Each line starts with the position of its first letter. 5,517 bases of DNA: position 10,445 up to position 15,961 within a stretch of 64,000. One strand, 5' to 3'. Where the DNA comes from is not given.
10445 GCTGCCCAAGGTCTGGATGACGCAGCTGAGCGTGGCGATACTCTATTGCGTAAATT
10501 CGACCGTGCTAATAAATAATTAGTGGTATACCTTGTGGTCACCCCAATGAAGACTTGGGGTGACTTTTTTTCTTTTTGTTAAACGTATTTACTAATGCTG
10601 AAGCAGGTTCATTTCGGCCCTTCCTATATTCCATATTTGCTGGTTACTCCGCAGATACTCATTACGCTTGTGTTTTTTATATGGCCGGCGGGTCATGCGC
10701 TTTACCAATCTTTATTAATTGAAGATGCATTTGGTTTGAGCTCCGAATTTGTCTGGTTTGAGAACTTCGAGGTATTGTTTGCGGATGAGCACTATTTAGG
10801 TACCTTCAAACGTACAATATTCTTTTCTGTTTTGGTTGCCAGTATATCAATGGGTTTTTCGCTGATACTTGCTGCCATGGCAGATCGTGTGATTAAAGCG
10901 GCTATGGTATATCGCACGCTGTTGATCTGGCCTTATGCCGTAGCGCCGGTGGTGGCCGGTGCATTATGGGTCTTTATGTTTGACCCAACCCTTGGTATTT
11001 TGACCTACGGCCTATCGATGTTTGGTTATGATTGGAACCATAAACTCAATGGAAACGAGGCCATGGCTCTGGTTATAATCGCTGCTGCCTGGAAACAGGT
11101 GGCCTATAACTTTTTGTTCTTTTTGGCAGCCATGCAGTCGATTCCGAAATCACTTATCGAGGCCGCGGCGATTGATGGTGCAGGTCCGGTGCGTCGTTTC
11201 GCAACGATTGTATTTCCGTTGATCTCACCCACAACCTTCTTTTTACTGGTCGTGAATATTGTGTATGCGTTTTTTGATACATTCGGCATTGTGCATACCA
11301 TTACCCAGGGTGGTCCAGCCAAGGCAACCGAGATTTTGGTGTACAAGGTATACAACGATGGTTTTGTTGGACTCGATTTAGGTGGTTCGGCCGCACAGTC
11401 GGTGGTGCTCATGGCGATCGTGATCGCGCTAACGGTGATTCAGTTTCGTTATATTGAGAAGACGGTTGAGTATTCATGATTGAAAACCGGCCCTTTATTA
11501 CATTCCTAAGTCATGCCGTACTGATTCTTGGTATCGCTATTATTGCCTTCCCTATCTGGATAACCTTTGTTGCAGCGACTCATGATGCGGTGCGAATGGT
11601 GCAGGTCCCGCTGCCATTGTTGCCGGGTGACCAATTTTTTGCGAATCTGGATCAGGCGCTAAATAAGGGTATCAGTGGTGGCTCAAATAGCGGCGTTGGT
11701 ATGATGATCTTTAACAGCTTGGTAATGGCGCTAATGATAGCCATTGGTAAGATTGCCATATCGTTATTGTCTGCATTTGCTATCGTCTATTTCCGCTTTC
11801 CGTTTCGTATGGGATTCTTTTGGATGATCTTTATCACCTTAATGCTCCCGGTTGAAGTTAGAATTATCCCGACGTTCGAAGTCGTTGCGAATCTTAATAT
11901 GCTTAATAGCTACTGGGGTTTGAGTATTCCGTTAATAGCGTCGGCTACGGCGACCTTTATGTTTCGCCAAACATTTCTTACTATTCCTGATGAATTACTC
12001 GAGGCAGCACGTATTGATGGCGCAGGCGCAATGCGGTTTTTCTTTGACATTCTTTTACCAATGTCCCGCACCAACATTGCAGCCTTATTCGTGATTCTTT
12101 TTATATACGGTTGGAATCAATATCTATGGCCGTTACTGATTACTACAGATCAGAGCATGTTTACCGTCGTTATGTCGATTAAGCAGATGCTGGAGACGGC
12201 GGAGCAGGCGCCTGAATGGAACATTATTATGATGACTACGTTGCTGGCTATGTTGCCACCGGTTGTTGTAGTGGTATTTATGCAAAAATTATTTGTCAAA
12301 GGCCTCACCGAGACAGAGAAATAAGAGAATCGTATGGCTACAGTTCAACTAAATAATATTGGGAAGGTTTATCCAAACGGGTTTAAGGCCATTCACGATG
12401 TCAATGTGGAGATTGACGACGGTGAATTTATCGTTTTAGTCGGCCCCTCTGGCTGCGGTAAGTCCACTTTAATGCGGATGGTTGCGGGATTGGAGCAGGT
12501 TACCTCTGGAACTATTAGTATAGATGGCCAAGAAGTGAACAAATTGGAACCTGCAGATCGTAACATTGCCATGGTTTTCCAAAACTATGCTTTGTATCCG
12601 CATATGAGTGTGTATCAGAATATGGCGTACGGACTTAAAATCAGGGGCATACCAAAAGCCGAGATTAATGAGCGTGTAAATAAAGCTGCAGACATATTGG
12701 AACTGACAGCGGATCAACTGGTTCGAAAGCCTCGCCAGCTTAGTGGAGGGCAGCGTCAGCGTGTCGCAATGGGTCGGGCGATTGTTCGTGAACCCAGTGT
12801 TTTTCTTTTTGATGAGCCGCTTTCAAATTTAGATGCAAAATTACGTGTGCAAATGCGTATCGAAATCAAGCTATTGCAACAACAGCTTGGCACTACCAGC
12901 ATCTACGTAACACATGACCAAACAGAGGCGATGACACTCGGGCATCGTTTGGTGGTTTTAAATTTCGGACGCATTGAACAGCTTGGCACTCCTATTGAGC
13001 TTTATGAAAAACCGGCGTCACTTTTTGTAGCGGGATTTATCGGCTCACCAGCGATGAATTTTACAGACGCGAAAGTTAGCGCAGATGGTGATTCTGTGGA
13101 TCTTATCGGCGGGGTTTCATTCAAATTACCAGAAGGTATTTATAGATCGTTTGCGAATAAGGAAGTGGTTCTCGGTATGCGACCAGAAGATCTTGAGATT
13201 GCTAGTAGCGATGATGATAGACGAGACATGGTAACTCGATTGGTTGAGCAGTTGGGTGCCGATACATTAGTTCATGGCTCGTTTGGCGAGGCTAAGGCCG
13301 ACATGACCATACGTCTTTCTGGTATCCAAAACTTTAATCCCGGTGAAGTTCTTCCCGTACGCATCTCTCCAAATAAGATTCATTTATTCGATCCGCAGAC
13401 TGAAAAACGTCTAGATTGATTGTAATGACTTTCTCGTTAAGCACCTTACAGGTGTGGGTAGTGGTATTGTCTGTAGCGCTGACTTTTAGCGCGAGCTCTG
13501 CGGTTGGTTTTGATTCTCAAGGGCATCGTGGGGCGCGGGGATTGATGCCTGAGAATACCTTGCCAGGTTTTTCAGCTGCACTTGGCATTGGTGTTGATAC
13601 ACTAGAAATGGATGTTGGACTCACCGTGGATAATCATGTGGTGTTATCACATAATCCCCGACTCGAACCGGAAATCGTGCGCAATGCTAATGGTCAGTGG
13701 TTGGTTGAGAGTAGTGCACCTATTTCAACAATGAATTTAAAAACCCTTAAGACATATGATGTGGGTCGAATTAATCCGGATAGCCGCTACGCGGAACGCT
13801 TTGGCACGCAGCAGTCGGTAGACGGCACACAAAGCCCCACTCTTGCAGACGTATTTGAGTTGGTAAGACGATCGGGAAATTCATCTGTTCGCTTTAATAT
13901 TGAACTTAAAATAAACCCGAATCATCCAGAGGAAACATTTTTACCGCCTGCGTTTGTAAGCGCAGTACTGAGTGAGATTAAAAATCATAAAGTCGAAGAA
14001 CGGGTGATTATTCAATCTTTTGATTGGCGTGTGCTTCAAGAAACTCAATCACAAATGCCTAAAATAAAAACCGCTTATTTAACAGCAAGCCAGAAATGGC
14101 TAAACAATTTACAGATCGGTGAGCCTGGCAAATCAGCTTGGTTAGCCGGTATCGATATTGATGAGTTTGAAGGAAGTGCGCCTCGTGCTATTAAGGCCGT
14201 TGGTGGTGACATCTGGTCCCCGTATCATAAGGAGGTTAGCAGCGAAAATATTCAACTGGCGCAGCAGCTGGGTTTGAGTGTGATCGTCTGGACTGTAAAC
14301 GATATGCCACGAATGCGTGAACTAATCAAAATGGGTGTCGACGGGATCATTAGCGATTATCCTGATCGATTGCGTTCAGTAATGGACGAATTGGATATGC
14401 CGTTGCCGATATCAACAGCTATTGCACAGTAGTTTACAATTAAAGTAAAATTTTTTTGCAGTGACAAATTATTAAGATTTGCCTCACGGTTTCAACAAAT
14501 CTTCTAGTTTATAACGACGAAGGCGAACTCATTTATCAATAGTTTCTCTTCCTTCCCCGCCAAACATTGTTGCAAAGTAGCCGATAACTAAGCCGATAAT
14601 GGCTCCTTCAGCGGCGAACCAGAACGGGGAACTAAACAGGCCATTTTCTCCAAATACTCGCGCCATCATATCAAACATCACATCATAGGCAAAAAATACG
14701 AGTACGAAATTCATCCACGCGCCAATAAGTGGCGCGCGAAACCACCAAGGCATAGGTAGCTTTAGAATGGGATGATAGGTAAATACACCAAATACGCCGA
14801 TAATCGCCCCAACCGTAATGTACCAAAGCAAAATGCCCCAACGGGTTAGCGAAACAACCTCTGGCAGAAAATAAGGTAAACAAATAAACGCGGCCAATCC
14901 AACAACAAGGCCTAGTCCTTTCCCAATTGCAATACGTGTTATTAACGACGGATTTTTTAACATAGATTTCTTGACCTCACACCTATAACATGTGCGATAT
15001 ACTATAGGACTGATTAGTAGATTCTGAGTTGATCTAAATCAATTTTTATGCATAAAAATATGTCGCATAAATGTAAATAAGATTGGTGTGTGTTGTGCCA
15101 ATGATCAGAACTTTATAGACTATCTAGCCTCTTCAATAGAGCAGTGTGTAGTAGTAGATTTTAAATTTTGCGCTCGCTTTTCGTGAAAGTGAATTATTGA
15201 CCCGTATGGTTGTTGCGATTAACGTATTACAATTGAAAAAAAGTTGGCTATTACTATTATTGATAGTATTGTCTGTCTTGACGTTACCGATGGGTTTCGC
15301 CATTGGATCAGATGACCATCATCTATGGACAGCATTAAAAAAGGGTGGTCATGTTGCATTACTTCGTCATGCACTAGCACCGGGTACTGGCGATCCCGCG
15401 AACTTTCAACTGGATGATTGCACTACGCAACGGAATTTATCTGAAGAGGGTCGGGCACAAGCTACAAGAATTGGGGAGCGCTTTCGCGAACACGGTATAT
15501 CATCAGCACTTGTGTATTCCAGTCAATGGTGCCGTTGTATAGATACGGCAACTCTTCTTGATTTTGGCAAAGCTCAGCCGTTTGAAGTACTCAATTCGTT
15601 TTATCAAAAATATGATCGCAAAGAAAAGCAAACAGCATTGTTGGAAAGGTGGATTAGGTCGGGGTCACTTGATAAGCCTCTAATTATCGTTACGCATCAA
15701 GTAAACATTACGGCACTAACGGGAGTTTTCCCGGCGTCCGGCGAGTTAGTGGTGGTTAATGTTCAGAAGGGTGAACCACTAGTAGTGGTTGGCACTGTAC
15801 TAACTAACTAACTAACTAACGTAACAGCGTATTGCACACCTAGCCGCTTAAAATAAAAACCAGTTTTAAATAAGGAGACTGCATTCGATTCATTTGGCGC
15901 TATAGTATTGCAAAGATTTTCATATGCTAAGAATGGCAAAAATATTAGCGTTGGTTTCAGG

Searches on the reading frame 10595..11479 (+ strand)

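Call 67: search_protein_families(library=pfam, proteins=[window:10595-11479:+], max_evalue=0.00001)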
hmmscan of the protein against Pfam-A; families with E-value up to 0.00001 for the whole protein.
window:10595-11479:+ (294 aa): 1 family
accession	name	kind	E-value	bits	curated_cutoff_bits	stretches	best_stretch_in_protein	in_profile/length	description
PF00528.27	BPD_transp_1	-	6e-14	52.6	26.4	1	90-291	6-182/184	Binding-protein-dependent transport system inner membrane component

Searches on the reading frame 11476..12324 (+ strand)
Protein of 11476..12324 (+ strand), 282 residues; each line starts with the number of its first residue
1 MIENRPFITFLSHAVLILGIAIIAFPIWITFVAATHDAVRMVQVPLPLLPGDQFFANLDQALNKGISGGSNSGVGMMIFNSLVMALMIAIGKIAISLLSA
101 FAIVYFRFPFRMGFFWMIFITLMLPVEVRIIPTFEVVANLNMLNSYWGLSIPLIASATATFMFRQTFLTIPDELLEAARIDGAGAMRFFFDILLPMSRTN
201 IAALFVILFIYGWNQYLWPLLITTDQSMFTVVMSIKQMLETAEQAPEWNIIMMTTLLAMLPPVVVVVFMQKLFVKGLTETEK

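Call 67: search_protein_families(library=pfam, proteins=[window:11476-12324:+], max_evalue=0.00001)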
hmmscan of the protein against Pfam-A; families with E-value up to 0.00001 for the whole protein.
window:11476-12324:+ (282 aa): 1 family
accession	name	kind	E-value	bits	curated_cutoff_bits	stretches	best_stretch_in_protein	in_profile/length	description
PF00528.27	BPD_transp_1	-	1.4e-17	64.4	26.4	1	94-277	3-182/184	Binding-protein-dependent transport system inner membrane component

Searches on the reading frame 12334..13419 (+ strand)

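Call 67: search_protein_families(library=pfam, proteins=[window:12334-13419:+], max_evalue=0.00001)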
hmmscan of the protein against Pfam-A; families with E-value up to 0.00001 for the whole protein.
window:12334-13419:+ (361 aa): 3 families
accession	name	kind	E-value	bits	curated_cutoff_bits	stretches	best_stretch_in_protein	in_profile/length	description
PF00005.33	ABC_tran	-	1.9e-35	122.9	25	1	21-163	2-136/137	ABC transporter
PF17912.7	OB_MalK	-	8.7e-13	49.4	27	1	237-287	1-53/53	MalK OB fold domain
PF02463.25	SMC_N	-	4e-07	30.1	40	1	12-196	5-199/220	RecF/RecN/SMC N terminal domain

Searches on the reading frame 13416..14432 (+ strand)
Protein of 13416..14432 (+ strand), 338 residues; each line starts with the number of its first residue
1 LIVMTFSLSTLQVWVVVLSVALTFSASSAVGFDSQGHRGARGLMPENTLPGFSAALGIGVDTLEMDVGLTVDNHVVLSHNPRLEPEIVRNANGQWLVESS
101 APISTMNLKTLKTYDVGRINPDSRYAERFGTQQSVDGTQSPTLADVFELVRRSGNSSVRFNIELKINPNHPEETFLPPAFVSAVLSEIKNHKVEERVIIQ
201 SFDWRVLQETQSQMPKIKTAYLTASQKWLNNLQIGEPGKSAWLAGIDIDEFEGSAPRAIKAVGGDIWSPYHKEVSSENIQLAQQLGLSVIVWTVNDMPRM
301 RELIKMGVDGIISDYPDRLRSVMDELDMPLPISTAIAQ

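Call 67: search_protein_families(library=pfam, proteins=[window:13416-14432:+], max_evalue=0.00001)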
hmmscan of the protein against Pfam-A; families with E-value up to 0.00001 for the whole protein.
window:13416-14432:+ (338 aa): 2 families
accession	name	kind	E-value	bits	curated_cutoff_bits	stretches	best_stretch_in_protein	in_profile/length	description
PF03009.23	GDPD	-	6.2e-39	135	23.6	1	37-317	1-243/244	Glycerophosphoryl diester phosphodiesterase family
PF13653.12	GDPD_2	-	1.1e-06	29.4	27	1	288-317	1-30/30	Glycerophosphoryl diester phosphodiesterase family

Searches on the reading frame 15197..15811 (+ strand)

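Call 11: search_protein_families(library=pfam, proteins=[window:15197-15811:+], max_evalue=0.00001)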
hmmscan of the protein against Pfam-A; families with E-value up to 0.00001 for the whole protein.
window:15197-15811:+ (204 aa): 1 family
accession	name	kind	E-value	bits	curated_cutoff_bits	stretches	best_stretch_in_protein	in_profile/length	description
PF00300.27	His_Phos_1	-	1.3e-08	35.2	21.7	1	78-131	22-73/194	Histidine phosphatase superfamily (branch 1)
